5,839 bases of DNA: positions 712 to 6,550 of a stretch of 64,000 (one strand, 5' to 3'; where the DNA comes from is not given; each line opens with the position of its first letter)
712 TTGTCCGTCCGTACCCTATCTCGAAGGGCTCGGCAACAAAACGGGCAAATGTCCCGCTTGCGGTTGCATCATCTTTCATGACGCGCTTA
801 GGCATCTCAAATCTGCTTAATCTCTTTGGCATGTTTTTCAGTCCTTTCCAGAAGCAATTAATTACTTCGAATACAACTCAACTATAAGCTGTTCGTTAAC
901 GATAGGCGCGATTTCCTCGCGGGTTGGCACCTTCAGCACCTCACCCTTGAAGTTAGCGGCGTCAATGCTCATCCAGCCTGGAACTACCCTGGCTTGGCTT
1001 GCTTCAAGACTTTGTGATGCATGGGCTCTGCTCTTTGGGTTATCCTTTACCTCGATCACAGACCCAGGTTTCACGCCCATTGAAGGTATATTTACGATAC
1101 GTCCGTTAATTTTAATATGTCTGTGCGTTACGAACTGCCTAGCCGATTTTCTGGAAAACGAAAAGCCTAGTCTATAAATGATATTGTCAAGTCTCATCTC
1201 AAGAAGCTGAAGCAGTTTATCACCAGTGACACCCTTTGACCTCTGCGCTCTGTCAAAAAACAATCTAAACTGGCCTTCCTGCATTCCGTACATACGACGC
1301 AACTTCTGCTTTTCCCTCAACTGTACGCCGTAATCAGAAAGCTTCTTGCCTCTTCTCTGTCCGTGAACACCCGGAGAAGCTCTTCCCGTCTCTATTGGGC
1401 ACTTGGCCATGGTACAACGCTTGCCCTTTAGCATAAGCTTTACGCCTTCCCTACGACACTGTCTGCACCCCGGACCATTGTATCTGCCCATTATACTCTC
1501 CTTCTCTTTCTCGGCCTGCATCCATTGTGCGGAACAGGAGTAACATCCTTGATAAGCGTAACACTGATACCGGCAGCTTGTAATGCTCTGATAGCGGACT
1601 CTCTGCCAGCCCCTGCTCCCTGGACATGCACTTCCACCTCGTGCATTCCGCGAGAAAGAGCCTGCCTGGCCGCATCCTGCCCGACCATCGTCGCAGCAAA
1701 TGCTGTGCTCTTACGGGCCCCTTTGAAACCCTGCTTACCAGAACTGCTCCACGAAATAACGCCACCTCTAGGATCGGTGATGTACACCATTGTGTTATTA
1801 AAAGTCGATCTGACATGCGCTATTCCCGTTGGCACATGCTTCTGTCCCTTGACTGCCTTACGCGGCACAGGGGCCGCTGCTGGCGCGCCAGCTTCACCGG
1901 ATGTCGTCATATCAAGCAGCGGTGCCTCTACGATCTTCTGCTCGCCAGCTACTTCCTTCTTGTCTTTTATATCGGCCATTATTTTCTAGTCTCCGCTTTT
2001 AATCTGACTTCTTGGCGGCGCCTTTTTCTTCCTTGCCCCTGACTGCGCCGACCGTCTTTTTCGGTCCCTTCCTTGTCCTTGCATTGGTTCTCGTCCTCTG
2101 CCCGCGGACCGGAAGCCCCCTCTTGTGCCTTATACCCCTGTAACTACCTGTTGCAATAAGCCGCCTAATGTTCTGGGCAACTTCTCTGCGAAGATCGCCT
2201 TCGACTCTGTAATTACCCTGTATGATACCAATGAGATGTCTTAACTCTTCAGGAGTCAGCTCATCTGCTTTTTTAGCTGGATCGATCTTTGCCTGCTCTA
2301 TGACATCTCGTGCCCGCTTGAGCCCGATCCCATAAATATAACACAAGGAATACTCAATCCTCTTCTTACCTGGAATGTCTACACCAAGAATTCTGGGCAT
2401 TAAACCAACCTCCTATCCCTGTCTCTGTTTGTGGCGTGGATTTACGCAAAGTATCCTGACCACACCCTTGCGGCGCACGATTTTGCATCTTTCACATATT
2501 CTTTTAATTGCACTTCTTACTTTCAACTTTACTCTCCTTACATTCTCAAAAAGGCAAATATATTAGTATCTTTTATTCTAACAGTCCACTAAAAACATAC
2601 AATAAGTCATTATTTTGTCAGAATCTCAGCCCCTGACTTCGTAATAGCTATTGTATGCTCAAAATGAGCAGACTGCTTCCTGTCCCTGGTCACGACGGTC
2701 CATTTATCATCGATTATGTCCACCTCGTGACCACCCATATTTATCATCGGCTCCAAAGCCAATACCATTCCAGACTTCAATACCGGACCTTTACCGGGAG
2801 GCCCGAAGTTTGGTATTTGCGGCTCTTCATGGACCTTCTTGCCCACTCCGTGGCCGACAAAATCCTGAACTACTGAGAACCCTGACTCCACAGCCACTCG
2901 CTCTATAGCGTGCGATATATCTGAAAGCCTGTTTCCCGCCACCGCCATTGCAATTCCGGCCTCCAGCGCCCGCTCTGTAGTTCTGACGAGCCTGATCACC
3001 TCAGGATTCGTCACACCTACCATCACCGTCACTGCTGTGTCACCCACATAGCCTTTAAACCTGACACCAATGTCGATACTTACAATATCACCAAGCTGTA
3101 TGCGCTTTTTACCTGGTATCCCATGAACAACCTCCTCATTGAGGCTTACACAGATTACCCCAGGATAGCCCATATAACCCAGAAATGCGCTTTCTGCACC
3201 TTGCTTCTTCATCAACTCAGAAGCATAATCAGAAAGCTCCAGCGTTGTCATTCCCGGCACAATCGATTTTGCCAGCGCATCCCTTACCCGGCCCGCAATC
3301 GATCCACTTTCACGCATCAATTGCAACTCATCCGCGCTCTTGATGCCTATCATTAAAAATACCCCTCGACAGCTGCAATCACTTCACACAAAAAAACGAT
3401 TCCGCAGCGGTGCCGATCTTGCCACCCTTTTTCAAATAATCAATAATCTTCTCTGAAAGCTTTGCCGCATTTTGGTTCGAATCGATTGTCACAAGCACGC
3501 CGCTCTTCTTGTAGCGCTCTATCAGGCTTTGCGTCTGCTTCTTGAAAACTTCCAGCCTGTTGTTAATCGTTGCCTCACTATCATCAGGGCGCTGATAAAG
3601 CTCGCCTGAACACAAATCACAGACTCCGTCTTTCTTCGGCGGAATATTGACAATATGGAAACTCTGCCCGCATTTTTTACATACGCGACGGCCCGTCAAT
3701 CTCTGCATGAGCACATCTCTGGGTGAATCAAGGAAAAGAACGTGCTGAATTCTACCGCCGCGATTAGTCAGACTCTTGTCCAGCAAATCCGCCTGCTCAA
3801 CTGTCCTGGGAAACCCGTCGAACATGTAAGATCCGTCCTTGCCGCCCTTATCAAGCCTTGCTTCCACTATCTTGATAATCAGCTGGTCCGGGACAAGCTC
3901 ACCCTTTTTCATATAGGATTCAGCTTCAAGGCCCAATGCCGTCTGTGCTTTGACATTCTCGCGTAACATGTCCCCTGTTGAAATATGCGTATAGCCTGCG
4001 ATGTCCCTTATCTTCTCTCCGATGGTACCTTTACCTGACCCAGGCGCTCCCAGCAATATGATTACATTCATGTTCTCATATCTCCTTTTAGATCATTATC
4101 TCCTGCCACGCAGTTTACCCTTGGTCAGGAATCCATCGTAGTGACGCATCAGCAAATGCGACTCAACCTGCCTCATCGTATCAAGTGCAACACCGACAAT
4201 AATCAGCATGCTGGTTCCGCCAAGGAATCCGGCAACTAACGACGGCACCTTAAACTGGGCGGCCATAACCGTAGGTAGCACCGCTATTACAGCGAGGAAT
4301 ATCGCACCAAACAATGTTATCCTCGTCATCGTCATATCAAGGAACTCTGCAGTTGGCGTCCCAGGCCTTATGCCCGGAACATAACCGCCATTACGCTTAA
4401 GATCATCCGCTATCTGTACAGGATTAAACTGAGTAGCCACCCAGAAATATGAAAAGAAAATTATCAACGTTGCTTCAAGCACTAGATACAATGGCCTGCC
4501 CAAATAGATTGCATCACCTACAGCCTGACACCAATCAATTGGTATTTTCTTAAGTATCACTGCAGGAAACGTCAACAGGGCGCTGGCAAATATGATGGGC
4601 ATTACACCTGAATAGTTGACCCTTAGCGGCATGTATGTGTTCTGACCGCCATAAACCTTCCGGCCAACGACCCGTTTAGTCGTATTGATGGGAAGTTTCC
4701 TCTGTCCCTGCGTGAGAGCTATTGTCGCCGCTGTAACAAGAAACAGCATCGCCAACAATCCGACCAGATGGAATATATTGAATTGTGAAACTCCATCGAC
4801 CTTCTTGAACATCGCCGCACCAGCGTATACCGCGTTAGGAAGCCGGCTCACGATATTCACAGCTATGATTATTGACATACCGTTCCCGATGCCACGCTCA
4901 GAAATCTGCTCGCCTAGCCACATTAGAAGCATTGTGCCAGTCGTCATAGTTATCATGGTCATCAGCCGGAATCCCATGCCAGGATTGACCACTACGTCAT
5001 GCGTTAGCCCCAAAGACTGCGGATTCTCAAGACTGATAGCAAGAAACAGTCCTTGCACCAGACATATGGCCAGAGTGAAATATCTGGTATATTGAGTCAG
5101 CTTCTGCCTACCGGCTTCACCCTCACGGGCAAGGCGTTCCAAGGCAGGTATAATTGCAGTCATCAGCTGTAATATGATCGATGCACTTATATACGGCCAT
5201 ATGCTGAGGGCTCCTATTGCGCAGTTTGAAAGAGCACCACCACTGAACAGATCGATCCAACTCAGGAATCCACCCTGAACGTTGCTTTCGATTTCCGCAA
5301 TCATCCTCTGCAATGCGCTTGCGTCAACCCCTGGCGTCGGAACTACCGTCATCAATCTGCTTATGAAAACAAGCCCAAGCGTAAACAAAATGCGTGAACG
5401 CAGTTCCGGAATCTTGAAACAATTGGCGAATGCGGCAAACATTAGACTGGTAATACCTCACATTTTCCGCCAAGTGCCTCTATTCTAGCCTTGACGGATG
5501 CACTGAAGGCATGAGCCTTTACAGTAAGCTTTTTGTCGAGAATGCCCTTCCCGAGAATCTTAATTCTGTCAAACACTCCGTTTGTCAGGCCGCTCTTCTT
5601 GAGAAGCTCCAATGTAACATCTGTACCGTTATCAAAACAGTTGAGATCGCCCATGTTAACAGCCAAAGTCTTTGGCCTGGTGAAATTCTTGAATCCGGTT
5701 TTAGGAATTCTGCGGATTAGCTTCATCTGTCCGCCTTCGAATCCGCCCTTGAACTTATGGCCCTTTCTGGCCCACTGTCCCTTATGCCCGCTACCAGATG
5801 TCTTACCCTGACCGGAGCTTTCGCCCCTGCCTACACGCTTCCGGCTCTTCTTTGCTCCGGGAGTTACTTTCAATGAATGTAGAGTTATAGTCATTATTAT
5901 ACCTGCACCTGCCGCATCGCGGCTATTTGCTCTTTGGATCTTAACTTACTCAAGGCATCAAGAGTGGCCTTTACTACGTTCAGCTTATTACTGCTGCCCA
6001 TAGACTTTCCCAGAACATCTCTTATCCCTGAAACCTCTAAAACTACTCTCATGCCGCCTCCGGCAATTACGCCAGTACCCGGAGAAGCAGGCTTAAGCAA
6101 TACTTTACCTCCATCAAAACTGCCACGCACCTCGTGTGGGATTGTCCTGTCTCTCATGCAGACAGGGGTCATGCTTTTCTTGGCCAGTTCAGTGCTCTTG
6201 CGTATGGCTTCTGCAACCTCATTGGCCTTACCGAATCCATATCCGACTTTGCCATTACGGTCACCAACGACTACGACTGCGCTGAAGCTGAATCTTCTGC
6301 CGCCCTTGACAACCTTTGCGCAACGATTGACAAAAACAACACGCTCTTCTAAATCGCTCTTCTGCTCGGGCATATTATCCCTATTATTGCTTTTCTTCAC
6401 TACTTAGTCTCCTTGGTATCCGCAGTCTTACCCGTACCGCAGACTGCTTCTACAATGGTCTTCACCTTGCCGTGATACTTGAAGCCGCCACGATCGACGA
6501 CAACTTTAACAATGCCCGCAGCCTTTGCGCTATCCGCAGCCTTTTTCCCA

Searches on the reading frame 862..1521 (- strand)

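Call 38: search_protein_families(library=pfam, proteins=[window:862-1521:-], max_evalue=0.00001)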
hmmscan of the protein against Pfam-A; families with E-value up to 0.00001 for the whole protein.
window:862-1521:- (219 aa): 2 families
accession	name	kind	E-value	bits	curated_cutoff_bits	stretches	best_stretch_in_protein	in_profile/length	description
PF00163.24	Ribosomal_S4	-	1.6e-29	102.9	23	1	13-108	1-95/95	Ribosomal protein S4/S9 N-terminal domain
PF01479.30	S4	-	7.3e-17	61.3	22.8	1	109-156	1-48/48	S4 domain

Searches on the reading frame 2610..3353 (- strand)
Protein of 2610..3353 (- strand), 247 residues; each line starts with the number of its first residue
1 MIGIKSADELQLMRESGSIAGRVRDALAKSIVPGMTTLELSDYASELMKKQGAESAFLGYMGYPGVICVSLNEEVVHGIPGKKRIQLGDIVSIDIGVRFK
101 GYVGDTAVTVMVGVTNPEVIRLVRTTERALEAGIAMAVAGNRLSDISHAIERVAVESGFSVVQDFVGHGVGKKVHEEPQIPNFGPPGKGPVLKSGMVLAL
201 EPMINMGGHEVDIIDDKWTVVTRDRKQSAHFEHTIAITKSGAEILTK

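Call 38: search_protein_families(library=pfam, proteins=[window:2610-3353:-], max_evalue=0.00001)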
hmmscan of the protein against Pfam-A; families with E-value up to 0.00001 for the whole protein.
window:2610-3353:- (247 aa): 1 family
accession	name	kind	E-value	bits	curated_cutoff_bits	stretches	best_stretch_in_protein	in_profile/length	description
PF00557.29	Peptidase_M24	-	3.4e-53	180.9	23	1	12-239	2-208/208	Metallopeptidase family M24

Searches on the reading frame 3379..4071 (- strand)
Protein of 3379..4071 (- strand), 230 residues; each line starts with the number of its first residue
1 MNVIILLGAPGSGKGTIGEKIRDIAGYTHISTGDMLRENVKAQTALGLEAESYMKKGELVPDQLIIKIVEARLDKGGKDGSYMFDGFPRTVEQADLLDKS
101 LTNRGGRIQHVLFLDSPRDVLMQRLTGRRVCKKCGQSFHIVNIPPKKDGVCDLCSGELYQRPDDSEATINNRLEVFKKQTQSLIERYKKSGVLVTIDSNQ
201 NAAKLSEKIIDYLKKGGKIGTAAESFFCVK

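Call 38: search_protein_families(library=pfam, proteins=[window:3379-4071:-], max_evalue=0.00001)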
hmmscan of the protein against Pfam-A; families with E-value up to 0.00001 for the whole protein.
window:3379-4071:- (230 aa): 3 families
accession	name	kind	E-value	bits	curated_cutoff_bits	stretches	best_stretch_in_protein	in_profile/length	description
PF00406.28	ADK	-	5.9e-49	166.5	26.8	1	6-191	1-150/151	Adenylate kinase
PF13207.12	AAA_17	-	1e-26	94.2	27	1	7-129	1-123/136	AAA domain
PF05191.20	ADK_lid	-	2.4e-17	63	26.6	1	128-163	1-36/36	Adenylate kinase, active site lid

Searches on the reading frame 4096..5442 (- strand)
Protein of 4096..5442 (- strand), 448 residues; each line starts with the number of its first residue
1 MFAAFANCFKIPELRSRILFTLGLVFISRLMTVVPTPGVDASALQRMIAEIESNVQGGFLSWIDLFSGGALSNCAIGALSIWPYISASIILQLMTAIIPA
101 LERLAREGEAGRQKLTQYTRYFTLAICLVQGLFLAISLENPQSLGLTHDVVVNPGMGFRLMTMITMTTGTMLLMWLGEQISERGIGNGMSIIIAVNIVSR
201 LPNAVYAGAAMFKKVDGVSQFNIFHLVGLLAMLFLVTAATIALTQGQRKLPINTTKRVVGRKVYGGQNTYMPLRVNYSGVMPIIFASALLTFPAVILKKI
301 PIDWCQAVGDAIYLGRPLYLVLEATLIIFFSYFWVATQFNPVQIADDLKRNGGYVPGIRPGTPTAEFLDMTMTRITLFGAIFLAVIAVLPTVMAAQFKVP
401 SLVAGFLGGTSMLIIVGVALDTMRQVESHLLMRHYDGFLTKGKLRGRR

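Call 38: search_protein_families(library=pfam, proteins=[window:4096-5442:-], max_evalue=0.00001)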
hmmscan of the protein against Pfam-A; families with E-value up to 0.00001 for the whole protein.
window:4096-5442:- (448 aa): 1 family
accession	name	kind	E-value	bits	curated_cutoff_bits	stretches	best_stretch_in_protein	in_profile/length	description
PF00344.25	SecY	-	4.5e-107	358.4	32.2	1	76-423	2-306/306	SecY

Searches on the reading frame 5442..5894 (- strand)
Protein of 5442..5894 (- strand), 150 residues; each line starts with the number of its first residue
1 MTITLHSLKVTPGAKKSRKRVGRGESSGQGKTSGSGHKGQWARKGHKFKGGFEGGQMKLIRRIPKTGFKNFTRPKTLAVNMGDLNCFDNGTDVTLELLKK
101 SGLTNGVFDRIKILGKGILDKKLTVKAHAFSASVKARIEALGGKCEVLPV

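Call 38: search_protein_families(library=pfam, proteins=[window:5442-5894:-], max_evalue=0.00001)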
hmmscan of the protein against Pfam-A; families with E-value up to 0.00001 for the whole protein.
window:5442-5894:- (150 aa): 1 family
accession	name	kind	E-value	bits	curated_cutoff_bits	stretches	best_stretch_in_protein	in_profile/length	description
PF00828.25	Ribosomal_L27A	-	1.2e-17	64.5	21.5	1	79-146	2-72/72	Ribosomal proteins 50S-L15, 50S-L18e, 60S-L27A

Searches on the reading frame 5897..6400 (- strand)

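Call 38: search_protein_families(library=pfam, proteins=[window:5897-6400:-], max_evalue=0.00001)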
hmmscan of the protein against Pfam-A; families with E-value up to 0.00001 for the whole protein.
window:5897-6400:- (167 aa): 2 families
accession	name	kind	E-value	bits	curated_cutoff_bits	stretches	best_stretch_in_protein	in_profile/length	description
PF00333.26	Ribosomal_S5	-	1.2e-29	102.6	27.1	1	17-80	1-64/65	Ribosomal protein S5, N-terminal domain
PF03719.21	Ribosomal_S5_C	-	1.1e-28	98.9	21.5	1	93-163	1-71/71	Ribosomal protein S5, C-terminal domain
